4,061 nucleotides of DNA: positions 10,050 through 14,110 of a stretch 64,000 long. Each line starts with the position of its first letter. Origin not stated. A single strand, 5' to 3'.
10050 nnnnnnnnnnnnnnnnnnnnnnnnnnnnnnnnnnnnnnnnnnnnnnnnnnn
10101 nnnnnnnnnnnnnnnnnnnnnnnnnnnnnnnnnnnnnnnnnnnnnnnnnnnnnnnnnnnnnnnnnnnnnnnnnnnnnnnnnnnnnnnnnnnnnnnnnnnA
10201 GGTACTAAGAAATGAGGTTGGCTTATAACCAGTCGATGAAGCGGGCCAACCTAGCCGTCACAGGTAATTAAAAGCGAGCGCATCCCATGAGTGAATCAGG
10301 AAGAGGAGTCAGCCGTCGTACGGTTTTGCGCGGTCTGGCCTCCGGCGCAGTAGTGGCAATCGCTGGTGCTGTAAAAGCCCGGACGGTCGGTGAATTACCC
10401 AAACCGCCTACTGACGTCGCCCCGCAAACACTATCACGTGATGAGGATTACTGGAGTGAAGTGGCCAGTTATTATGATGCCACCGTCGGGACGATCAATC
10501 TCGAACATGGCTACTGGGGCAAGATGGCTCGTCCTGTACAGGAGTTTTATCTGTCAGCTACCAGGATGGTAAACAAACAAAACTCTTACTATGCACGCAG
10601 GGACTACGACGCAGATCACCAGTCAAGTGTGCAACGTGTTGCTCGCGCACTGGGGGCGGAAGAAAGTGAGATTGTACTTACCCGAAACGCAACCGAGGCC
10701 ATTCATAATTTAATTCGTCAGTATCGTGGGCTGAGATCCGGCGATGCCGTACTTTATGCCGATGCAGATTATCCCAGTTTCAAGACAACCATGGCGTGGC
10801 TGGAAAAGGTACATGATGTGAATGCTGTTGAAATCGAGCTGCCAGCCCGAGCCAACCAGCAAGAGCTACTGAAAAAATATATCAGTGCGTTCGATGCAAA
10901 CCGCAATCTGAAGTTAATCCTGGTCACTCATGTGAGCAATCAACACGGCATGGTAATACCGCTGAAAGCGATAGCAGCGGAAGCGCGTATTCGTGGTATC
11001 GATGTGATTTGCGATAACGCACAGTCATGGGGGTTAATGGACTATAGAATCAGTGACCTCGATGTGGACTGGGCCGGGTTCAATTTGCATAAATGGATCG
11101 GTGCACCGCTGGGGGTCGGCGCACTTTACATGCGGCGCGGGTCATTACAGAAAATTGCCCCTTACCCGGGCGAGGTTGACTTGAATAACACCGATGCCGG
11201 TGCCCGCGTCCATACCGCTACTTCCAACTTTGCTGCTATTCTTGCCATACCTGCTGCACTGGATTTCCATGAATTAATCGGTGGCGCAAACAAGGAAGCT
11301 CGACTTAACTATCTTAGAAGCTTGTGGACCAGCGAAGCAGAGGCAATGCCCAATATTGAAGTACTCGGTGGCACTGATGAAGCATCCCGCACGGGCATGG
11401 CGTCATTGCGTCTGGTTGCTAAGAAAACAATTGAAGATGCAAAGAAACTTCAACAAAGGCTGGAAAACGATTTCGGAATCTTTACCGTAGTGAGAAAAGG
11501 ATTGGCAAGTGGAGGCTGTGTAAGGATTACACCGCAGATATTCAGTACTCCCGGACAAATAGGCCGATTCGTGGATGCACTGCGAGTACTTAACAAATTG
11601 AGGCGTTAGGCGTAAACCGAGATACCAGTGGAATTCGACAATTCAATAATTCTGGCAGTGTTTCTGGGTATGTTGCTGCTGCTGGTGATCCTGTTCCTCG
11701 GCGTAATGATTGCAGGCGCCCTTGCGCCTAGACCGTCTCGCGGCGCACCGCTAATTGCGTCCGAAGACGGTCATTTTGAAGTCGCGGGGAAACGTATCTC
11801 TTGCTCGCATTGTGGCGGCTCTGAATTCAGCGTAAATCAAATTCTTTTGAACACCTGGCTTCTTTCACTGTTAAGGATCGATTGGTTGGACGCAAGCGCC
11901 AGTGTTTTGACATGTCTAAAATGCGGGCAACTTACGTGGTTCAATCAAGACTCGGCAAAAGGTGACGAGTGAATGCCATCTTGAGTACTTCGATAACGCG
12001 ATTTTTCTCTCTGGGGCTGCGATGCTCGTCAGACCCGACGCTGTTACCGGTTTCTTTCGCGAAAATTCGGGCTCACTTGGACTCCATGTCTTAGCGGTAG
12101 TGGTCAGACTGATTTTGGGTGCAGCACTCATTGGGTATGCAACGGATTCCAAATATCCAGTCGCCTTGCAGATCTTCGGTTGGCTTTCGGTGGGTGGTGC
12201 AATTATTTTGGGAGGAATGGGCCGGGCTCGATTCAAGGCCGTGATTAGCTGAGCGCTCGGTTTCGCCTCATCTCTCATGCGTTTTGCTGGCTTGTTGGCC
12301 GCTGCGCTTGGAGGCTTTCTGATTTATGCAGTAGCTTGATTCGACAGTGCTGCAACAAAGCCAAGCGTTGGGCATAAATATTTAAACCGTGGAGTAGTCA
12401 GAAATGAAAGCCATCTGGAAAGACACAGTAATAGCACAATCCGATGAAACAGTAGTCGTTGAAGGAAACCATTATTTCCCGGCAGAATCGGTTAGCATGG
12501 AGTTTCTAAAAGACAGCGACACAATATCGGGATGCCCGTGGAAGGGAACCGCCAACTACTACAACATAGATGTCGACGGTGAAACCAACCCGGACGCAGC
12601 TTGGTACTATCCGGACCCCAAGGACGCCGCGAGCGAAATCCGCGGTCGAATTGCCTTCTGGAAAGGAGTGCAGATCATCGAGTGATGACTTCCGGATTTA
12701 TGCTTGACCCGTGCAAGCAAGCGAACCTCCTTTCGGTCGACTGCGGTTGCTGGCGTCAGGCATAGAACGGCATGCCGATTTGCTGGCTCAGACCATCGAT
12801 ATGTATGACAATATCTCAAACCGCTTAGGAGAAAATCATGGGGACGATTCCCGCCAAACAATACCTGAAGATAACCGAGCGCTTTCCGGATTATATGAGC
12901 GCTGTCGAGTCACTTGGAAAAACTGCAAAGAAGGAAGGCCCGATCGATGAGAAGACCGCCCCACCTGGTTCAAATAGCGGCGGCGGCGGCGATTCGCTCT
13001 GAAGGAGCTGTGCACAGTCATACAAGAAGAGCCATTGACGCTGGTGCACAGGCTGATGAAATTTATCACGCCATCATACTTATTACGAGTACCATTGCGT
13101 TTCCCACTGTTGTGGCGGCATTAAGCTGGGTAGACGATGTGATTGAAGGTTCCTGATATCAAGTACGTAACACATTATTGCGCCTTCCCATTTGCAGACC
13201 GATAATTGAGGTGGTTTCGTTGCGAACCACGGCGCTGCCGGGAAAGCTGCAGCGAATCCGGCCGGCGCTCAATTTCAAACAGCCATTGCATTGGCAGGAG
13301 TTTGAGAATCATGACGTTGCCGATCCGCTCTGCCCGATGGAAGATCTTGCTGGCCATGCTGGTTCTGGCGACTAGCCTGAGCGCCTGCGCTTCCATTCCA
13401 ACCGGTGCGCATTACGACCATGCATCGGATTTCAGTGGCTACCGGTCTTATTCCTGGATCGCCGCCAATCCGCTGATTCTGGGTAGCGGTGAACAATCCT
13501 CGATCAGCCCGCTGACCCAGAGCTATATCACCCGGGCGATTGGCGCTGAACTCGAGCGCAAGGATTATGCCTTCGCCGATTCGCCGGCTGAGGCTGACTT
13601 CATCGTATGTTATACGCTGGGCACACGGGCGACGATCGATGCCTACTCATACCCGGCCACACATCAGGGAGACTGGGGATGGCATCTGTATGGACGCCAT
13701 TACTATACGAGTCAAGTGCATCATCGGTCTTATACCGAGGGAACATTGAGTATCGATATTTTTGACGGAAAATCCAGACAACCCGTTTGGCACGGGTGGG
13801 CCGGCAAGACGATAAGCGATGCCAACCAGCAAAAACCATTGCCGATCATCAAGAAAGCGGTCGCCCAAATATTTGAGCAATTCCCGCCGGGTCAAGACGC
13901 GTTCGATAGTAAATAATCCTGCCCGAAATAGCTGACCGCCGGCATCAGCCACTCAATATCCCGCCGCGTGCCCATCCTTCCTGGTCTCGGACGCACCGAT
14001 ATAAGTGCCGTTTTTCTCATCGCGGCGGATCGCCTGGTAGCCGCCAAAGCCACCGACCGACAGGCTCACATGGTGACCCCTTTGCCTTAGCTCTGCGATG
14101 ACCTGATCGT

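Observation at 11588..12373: Two attC sites collapsed to the same 24-bp geometry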

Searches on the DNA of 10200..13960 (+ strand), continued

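Call 48: search_with_rna_model(model_id=R1, sources=[L057, L059, L060, L061, L062, L058], filters=off, max_evalue=1)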
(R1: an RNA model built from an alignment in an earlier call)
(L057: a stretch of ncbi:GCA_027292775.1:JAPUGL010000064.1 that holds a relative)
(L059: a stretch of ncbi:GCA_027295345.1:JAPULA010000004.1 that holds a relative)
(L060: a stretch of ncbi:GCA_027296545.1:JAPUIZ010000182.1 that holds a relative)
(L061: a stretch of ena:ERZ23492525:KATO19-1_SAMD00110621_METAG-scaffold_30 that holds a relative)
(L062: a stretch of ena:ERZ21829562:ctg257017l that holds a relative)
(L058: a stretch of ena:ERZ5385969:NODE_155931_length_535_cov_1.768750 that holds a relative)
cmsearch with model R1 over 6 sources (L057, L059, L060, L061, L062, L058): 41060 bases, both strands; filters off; matches with E-value up to 1: 5.
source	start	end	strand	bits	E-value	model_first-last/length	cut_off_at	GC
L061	4906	4972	+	25.1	2.8e-05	1-60/60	no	0.52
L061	6531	6604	+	19.4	0.0019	1-60/60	no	0.53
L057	5638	5701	+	12.3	0.35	6-55/60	no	0.7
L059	5886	5949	+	12.3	0.35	6-55/60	no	0.7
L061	222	288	+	11.2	0.79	1-60/60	no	0.54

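Call 71: search_with_rna_model(model_id=R1, sources=[L078, L079, L080, L082, L083, L084, L085, L088, L089, L091, L093, L094, L096, L097, L099, L100, L102, L104, L106, L107, L108, L109, L110, L111, L112, L113, L114, L115, L117, L118, L119, L120, L123, L124, L125, L126, L127, L129, L133, L134, L135, L136, L137, L138, L139, L142, L143, L145, L146, L149, L153, L154], filters=default, max_evalue=0.01)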
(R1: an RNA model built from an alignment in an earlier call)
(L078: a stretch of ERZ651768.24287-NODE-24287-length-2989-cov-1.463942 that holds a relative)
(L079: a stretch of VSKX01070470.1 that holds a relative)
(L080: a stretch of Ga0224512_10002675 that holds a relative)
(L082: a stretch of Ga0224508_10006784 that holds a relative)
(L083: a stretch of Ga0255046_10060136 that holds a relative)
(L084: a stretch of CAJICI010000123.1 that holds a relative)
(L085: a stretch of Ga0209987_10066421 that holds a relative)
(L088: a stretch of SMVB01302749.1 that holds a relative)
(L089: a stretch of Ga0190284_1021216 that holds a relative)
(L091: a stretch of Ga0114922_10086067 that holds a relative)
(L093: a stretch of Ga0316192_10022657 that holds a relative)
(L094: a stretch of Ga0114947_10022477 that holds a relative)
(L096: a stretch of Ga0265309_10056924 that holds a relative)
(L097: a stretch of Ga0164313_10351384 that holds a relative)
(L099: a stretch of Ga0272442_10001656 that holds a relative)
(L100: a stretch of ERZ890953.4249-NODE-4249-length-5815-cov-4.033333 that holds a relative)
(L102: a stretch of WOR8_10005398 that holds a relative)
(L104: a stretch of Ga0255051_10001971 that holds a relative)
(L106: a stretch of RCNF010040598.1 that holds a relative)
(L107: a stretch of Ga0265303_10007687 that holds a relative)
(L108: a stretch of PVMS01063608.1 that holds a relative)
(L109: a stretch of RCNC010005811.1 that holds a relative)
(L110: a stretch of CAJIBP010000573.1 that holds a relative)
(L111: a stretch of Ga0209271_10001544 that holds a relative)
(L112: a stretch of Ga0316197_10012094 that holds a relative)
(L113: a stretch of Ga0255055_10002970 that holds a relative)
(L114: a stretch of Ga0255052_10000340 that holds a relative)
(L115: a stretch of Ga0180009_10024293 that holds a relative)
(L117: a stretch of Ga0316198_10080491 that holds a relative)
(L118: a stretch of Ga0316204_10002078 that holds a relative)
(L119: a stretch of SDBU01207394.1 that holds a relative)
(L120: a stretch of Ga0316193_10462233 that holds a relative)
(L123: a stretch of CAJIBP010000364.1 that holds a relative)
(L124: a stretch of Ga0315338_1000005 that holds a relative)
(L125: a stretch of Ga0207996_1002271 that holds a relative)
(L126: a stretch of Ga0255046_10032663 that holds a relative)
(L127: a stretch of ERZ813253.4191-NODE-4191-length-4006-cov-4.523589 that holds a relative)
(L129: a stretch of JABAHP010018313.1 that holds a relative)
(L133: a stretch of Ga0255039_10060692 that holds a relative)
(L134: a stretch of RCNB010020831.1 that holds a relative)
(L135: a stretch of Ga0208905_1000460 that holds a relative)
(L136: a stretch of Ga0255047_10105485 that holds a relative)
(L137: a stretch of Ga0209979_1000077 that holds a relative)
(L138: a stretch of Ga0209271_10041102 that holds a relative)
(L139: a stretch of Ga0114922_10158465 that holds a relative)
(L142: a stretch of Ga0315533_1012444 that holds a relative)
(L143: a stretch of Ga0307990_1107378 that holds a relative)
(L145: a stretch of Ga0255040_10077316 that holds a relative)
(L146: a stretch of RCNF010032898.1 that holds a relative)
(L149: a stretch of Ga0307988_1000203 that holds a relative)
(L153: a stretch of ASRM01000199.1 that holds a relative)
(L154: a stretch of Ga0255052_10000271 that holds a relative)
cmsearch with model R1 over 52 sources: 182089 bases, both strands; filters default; matches with E-value up to 0.01: 15.
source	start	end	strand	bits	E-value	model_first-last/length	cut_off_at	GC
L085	1477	1551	+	54.8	3.8e-14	1-60/60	no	0.64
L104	2922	2982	+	51.2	5.3e-13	1-60/60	no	0.57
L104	1089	1161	+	40.2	1.7e-09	1-60/60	no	0.58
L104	432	504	+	37.8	1.1e-08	1-60/60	no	0.6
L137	2335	2390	+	36.2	3.5e-08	1-60/60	no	0.45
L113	2878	2982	+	34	1.8e-07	1-60/60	no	0.57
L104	2249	2309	+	33.9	1.9e-07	1-60/60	no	0.51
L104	1706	1778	+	33.1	3.4e-07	1-60/60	no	0.56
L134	2450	2509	+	32.5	5.2e-07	1-60/60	no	0.52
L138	1367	1440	+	27.4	2.2e-05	1-60/60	no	0.58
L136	874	941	+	26.3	5.3e-05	1-60/60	no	0.53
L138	414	509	+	26.2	5.7e-05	1-60/60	no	0.55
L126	1667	1792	+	25.6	8.7e-05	1-60/60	no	0.55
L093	2893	2982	+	25.3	0.00011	1-60/60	no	0.68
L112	1649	1708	+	20.2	0.0045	1-60/60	no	0.58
